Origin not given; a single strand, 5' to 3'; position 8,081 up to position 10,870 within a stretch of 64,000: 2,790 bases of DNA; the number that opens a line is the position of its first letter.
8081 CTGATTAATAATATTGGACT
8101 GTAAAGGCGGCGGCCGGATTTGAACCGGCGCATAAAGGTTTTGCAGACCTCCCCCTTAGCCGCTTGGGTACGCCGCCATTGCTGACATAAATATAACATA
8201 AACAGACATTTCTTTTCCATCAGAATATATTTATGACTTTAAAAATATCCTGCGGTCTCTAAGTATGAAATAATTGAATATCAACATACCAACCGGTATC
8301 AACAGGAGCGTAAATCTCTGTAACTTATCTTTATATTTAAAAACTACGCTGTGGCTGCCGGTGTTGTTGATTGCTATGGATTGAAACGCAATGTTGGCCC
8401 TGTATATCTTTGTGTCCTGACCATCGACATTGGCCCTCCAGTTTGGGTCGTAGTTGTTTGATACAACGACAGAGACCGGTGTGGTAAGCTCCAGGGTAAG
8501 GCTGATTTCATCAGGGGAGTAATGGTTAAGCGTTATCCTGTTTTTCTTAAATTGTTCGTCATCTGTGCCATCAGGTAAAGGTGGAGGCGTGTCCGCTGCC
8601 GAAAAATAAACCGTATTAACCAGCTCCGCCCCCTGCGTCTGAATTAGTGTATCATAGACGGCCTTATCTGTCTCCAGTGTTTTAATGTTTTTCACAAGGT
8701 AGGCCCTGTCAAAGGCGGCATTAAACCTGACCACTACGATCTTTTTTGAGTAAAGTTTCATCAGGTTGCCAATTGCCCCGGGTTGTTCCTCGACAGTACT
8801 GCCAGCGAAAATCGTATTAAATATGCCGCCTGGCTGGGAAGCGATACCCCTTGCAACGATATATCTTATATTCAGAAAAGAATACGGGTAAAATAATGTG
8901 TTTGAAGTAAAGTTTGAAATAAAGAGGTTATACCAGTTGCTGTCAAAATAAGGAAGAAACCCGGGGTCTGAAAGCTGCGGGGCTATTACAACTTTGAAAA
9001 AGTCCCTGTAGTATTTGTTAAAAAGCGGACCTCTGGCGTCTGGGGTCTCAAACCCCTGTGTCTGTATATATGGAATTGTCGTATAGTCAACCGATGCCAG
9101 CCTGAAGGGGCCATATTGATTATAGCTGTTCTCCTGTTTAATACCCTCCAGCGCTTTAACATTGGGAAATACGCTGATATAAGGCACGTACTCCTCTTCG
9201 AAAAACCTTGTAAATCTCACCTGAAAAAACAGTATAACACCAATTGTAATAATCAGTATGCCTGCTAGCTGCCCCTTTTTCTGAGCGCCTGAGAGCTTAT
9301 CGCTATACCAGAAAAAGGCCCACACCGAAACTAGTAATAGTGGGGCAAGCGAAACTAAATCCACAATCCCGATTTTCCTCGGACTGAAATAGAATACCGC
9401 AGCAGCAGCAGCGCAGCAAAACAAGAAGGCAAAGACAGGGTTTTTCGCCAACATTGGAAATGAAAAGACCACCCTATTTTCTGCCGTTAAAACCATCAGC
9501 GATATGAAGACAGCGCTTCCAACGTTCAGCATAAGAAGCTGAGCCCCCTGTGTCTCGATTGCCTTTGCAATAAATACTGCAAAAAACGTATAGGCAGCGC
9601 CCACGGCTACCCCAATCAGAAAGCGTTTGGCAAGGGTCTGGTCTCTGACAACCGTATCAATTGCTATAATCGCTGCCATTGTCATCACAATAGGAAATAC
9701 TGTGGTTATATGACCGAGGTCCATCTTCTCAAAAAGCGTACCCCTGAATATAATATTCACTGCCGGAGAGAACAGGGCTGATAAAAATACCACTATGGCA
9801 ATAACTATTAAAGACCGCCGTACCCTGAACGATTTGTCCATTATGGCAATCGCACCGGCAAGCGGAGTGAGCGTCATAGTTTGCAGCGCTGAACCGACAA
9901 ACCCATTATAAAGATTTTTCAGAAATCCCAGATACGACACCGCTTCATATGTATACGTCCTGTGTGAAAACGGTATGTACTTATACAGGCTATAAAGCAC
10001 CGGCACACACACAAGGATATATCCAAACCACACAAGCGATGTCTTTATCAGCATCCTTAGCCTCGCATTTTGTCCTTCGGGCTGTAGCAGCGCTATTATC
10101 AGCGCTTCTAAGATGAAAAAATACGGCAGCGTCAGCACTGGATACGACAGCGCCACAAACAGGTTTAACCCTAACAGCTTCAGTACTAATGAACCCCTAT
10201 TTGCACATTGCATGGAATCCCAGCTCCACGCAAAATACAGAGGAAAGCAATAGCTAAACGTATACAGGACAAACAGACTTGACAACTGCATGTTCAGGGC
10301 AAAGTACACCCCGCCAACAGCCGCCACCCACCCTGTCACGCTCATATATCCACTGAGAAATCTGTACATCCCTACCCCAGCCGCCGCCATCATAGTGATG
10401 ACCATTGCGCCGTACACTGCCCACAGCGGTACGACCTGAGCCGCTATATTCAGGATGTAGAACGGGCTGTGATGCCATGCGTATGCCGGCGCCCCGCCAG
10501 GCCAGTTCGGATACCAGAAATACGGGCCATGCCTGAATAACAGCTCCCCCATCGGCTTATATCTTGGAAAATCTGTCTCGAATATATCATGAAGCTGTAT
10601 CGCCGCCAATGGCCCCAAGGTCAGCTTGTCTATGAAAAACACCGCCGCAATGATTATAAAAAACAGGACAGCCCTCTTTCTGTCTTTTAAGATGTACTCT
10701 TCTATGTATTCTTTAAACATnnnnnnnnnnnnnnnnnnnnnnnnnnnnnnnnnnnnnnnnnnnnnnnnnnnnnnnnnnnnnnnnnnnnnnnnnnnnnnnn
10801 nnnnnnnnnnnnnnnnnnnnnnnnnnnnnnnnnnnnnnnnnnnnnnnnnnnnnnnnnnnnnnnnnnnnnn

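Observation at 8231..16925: Tightly coupled operon joining type II FAS/PKS, GDP-heptose, ColD and GT-C genes: candidate new glycolipid/glycoconjugate pathway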

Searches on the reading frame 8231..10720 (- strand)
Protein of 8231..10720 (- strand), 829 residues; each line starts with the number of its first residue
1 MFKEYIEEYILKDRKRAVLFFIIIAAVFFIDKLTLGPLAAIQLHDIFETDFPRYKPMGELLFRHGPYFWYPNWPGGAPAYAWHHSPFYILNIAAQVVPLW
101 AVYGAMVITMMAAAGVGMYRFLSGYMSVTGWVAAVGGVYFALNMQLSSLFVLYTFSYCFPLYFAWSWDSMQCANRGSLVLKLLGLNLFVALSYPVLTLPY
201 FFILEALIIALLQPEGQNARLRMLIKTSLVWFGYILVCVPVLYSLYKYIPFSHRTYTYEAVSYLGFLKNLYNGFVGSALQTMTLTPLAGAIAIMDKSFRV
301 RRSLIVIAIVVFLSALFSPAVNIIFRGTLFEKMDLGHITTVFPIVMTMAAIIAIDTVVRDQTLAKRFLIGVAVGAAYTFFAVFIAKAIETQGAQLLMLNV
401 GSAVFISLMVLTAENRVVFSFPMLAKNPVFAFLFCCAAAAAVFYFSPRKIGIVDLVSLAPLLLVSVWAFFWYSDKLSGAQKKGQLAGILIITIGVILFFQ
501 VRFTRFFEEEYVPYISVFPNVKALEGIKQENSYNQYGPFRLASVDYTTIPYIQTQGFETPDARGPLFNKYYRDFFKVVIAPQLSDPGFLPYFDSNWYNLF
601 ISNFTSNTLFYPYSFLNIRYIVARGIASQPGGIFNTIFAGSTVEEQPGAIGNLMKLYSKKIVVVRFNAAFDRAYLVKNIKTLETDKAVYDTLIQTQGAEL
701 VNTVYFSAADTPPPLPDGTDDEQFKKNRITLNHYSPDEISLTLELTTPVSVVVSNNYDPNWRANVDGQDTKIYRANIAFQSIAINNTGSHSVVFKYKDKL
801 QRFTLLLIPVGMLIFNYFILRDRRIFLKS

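Call 3: search_protein_families(library=pfam, proteins=[window:8231-10720:-])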
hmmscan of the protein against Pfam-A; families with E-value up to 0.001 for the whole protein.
window:8231-10720:- (829 aa): 0 families

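Call 4: search_protein_families(library=ncbifam, proteins=[window:8231-10720:-])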
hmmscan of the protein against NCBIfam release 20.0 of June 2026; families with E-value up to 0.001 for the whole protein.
window:8231-10720:- (829 aa): 0 families

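Call 7: search_protein_families(library=pfam, proteins=[window:8231-10720:-], max_evalue=1)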
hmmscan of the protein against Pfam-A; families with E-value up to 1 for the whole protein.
window:8231-10720:- (829 aa): 1 family
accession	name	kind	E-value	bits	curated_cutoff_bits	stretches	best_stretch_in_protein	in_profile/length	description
PF22990.1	ABHD16_N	-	0.53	10.8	27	1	461-536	48-122/125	Phosphatidylserine Lipase ABHD16 N-terminal domain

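Call 23: find_homologous_proteins(query=window:8231-10720:-, max_evalue=0.001)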
Query window:8231-10720:- (829 aa): 21 proteins with E <= 0.001 among 8000 candidates.
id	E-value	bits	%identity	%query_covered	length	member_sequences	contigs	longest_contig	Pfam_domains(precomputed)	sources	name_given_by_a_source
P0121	0.0e+0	1734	93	100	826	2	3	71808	-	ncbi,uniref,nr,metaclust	ncbi:hypothetical protein [Candidatus Magnetominusculus xianensis]|uniref:Uncharacterized protein n=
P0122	0.0e+0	1320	70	100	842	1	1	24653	-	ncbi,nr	ncbi:MAG: hypothetical protein HQK96_02050 [Nitrospirae bacterium]|nr:hypothetical protein [Nitrospi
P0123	0.0e+0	1245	67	100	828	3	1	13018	-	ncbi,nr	ncbi:MAG: hypothetical protein HQK95_07920 [Nitrospirae bacterium]|nr:hypothetical protein [Nitrospi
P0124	0.0e+0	1240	66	99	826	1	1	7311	-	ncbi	-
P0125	0.0e+0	1195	64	100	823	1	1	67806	-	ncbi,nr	ncbi:MAG: hypothetical protein L7F77_03915 [Candidatus Magnetominusculus sp. LBB02]|nr:hypothetical 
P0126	0.0e+0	1175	64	97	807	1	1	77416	-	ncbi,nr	ncbi:MAG: hypothetical protein HQK99_04890 [Nitrospirae bacterium]|nr:hypothetical protein [Nitrospi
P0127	0.0e+0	1129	62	99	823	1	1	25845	-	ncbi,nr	ncbi:MAG: hypothetical protein HQK99_12845 [Nitrospirae bacterium]|nr:hypothetical protein [Nitrospi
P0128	0.0e+0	1124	61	99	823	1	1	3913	-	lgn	-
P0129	0.0e+0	1045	58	99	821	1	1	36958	-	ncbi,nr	ncbi:MAG: YfhO family protein [Candidatus Magnetominusculus sp. LBB02]|nr:YfhO family protein [Candi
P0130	1.1e-261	889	52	99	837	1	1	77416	-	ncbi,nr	ncbi:MAG: hypothetical protein HQK99_04895 [Nitrospirae bacterium]|nr:hypothetical protein [Nitrospi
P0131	8.3e-251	853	57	85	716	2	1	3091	-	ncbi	ncbi:MAG: YfhO family protein, partial [Nitrospirota bacterium]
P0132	3.9e-238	811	56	82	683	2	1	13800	-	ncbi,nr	ncbi:MAG: hypothetical protein HQL01_13165 [Nitrospirae bacterium]|nr:hypothetical protein [Nitrospi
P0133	1.6e-105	372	29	98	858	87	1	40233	-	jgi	-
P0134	2.8e-105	372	29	96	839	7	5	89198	PF19510.6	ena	-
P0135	2.7e-104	368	40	39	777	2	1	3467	-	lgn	-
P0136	4.2e-99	351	39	40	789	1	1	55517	PF19510.6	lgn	-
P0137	9.0e-93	330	39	42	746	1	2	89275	PF19510.6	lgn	-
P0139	1.9e-82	296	28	96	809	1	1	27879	PF19510.6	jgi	-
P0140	9.8e-73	264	33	41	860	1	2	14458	-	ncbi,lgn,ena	-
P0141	3.4e-8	50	31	17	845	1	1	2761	PF09586.17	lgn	-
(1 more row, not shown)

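Call 24: find_encoding_contigs(protein=P0125, flank=10000, max_places=2)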
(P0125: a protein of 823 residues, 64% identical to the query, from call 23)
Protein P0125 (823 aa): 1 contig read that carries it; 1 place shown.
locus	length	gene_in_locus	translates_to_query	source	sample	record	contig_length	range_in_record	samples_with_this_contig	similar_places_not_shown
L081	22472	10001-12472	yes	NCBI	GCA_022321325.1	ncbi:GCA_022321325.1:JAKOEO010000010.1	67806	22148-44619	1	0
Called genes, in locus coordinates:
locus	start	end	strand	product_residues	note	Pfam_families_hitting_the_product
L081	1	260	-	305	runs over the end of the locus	PF00149:Metallophos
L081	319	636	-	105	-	-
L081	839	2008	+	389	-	PF13487:HD_5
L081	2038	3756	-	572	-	PF13231:PMT_2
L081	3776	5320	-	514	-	PF13541:ChlI, PF00493:MCM (faint), PF01078:Mg_chelatase, PF07728:AAA_5, PF13335:Mg_chelatase_C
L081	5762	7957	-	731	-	PF23139:OB_YrrC, PF14520:HHH_5 (weak), PF14490:HHH_RecD2, PF13086:AAA_11 (weak), PF13245:AAA_19, PF13604:AAA_30, PF18335:SH3_13, PF13538:UvrD_C_2, +2 more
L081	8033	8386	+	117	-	PF12643:MazG-like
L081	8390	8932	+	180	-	PF01661:Macro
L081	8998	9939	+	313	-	PF01073:3Beta_HSD, PF01370:Epimerase, PF04321:RmlD_sub_bind, PF16363:GDP_Man_Dehyd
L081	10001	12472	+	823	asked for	-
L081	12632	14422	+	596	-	PF01590:GAF, PF13185:GAF_2, PF02518:HATPase_c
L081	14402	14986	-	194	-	PF01121:CoaE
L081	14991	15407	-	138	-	PF01894:YjbQ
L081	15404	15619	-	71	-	-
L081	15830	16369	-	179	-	PF00072:Response_reg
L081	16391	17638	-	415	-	PF00072:Response_reg (weak), PF02518:HATPase_c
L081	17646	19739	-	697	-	PF00072:Response_reg, PF13185:GAF_2, PF01590:GAF (weak), PF00989:PAS, PF13188:PAS_8 (faint), PF08448:PAS_4 (weak), PF13426:PAS_9, PF02518:HATPase_c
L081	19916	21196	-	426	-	PF03349:Toluene_X (weak), PF13505:OMP_b-brl (faint), PF10677:DUF2490 (faint), PF03349:Toluene_X (weak)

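Call 25: find_encoding_contigs(protein=P0134, flank=10000, max_places=3)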
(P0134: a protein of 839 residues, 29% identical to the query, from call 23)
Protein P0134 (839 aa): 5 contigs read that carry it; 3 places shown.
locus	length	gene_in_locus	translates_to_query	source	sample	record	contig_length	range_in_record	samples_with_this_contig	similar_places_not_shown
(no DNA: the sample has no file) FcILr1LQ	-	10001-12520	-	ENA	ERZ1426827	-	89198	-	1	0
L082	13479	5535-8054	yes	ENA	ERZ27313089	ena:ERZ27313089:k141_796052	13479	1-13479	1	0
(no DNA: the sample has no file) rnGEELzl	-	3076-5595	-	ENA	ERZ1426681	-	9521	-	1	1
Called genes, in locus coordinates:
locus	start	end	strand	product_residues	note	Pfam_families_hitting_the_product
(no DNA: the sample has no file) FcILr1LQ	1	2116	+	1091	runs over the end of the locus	PF13385:Laminin_G_3, PF01835:MG2 (faint)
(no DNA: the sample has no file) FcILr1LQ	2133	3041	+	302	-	PF20138:DUF6528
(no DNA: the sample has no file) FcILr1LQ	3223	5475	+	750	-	PF14871:GHL6, PF08532:Glyco_hydro_42M (weak)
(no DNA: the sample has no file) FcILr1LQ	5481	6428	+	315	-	PF01261:AP_endonuc_2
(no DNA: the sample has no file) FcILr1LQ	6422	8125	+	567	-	PF00150:Cellulase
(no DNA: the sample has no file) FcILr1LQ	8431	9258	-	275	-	PF13578:Methyltransf_24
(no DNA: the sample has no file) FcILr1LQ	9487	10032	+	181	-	-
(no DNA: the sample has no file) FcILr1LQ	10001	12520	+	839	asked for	PF19510:DUF6044 (faint)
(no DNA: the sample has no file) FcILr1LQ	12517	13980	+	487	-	-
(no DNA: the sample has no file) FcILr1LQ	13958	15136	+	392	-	PF12715:Abhydrolase_7, PF00326:Peptidase_S9 (faint), PF01738:DLH (weak)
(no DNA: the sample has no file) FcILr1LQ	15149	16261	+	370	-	PF14607:GxDLY, PF13472:Lipase_GDSL_2 (weak), PF14606:Lipase_GDSL_3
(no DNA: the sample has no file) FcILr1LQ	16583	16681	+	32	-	-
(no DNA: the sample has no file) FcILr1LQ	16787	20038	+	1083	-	PF02018:CBM_4_9, PF12228:DUF3604 (faint)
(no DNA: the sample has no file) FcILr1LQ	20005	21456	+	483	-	PF07992:Pyr_redox_2 (weak), PF00890:FAD_binding_2 (weak), PF01134:GIDA (weak), PF01266:DAO (weak), PF01494:FAD_binding_3 (faint), PF12831:FAD_oxidored, PF13450:NAD_binding_8 (weak)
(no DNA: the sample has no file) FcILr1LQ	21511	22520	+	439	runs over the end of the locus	PF00083:Sugar_tr, PF07690:MFS_1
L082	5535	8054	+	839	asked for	PF19510:DUF6044 (faint)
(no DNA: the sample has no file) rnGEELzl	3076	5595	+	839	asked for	PF19510:DUF6044 (faint)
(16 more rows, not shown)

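Call 26: find_encoding_contigs(protein=P0133, flank=10000, max_places=2)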
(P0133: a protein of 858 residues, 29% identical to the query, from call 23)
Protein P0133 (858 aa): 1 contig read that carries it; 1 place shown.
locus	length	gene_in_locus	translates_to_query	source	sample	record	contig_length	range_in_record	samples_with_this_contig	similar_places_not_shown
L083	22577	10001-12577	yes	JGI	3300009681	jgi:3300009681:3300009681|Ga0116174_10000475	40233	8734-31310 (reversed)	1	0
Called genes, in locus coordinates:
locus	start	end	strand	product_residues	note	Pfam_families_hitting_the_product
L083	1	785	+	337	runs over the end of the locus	PF08666:SAF (faint), PF03102:NeuB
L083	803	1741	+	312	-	PF01073:3Beta_HSD, PF01370:Epimerase, PF02719:Polysacc_synt_2 (weak), PF04321:RmlD_sub_bind, PF16363:GDP_Man_Dehyd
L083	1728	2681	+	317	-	PF01370:Epimerase, PF04321:RmlD_sub_bind (weak), PF16363:GDP_Man_Dehyd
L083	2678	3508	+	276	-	PF13292:DXP_synthase_N (weak), PF00456:Transketolase_N, PF00676:E1_dh (weak)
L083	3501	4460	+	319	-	PF02779:Transket_pyr, PF02780:Transketolase_C, PF17147:PFOR_II (weak)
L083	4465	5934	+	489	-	PF02310:B12-binding, PF04055:Radical_SAM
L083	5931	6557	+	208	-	PF13580:SIS_2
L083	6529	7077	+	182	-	PF00702:Hydrolase, PF08645:PNK3P, PF13419:HAD_2 (weak), PF13242:Hydrolase_like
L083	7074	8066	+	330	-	PF00288:GHMP_kinases_N, PF08544:GHMP_kinases_C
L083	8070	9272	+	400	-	PF00155:Aminotran_1_2, PF01041:DegT_DnrJ_EryC1, PF00266:Aminotran_5 (weak), PF01053:Cys_Met_Meta_PP (weak), PF01212:Beta_elim_lyase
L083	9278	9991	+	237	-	PF00483:NTP_transferase, PF12804:NTP_transf_3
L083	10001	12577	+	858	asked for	-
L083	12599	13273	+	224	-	PF09335:VTT_dom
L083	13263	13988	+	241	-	PF00535:Glycos_transf_2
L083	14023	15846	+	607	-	PF13522:GATase_6, PF13537:GATase_7, PF00733:Asn_synthase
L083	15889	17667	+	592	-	PF02543:Carbam_trans_N, PF16861:Carbam_trans_C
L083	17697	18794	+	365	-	-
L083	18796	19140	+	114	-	-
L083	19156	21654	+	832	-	PF09586:YfhO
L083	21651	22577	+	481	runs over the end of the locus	PF13489:Methyltransf_23, PF07021:MetW (weak), PF08241:Methyltransf_11, PF08242:Methyltransf_12, PF13649:Methyltransf_25, PF13847:Methyltransf_31, PF00535:Glycos_transf_2, PF10111:Glyco_tranf_2_2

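Call 47: search_protein_representatives(alignment_id=A2)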
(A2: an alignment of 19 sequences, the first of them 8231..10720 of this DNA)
Query: 19 sequences, 836 profile positions. Proteins with E-value up to 0.001 (for the whole library): 31726; up to 1e-10: 6966; up to 1e-30: 413. The best 150 are listed.
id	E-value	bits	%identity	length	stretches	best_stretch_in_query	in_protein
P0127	0.0e+00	1251.9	-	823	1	1-832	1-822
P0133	0.0e+00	1018.4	-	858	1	2-834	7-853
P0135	1.7e-290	982.5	-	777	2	13-414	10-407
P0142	1.1e-267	907.0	-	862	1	13-832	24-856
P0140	3.7e-244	829.2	-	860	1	17-831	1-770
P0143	5.3e-228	775.8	-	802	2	17-417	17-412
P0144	1.1e-223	761.5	-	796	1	11-828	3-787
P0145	1.7e-222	757.6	-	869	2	16-467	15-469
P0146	2.7e-215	733.7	-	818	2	12-426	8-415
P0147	7.8e-213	725.6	-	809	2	12-384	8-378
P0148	6.5e-212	722.6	-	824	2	15-393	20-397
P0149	4.6e-204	696.6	-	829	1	14-832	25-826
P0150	6.0e-196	669.7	-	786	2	13-394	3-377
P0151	5.9e-195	666.4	-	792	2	13-410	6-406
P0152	7.7e-193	659.5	-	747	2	9-387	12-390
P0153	7.7e-191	652.8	-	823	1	15-826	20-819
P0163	2.4e-164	565.2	-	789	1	24-826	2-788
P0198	5.1e-127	441.7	-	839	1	22-828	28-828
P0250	6.2e-71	256.2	-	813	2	407-827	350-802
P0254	7.5e-68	246.0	-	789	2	401-825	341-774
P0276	1.0e-53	199.2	-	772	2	403-832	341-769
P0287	1.3e-50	188.9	-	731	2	484-809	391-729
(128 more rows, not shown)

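Call 48: search_protein_families(library=pfam, proteins=[P0142, P0144, P0149, P0153, P0163, P0198, P0250, P0254, P0276, P0287], max_evalue=0.01)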
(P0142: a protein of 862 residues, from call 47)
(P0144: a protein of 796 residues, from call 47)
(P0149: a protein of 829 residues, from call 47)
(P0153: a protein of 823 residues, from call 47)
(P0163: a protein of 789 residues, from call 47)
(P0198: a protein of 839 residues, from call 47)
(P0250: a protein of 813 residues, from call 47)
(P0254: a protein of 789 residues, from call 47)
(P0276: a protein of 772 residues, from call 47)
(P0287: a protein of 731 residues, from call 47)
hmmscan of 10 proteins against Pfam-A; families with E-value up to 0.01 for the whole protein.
P0142 (862 aa): 2 families
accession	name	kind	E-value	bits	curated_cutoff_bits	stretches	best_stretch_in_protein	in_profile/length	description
PF09586.16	YfhO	-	6e-05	22.1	28.5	0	778-834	775-830/835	Bacterial membrane protein YfhO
PF19510.5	DUF6044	-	0.001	18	27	0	543-604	425-486/564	Protein of unknown function (DUF6044)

P0144 (796 aa): 1 family
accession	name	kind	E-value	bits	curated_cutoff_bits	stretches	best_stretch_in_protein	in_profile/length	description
PF19510.5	DUF6044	-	1.2e-10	40.9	27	1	4-566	5-496/564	Protein of unknown function (DUF6044)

P0149 (829 aa): 1 family
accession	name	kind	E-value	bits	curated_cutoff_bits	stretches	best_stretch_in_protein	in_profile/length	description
PF09586.16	YfhO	-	7e-06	25.1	28.5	1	733-801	759-827/835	Bacterial membrane protein YfhO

P0153 (823 aa): 2 families
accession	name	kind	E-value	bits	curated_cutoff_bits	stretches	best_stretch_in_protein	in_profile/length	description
PF19510.5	DUF6044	-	1.7e-13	50.3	27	2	457-602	352-503/564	Protein of unknown function (DUF6044)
PF09586.16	YfhO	-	9.7e-10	37.9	28.5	1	729-805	755-832/835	Bacterial membrane protein YfhO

P0163 (789 aa): 0 families

P0198 (839 aa): 0 families

P0250 (813 aa): 2 families
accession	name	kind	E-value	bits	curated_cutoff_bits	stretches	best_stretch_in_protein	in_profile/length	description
PF19510.5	DUF6044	-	1.7e-20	73.4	27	1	15-593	15-543/564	Protein of unknown function (DUF6044)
PF09586.16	YfhO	-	7.2e-05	21.8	28.5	1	714-790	758-835/835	Bacterial membrane protein YfhO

P0254 (789 aa): 1 family
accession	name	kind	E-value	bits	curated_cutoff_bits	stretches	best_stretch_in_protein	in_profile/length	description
PF19510.5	DUF6044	-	2.7e-11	43.1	27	1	341-592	279-546/564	Protein of unknown function (DUF6044)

P0276 (772 aa): 2 families
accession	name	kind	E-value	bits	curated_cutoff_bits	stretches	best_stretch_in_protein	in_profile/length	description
PF19510.5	DUF6044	-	3.9e-50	171.3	27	1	9-585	5-544/564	Protein of unknown function (DUF6044)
PF09586.16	YfhO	-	4.7e-06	25.7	28.5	1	696-752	779-835/835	Bacterial membrane protein YfhO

P0287 (731 aa): 2 families
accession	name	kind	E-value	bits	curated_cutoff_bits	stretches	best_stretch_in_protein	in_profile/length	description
PF19510.5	DUF6044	-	6.4e-31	107.8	27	1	20-555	10-539/564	Protein of unknown function (DUF6044)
PF09586.16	YfhO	-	6.8e-07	28.5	28.5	1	652-729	751-829/835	Bacterial membrane protein YfhO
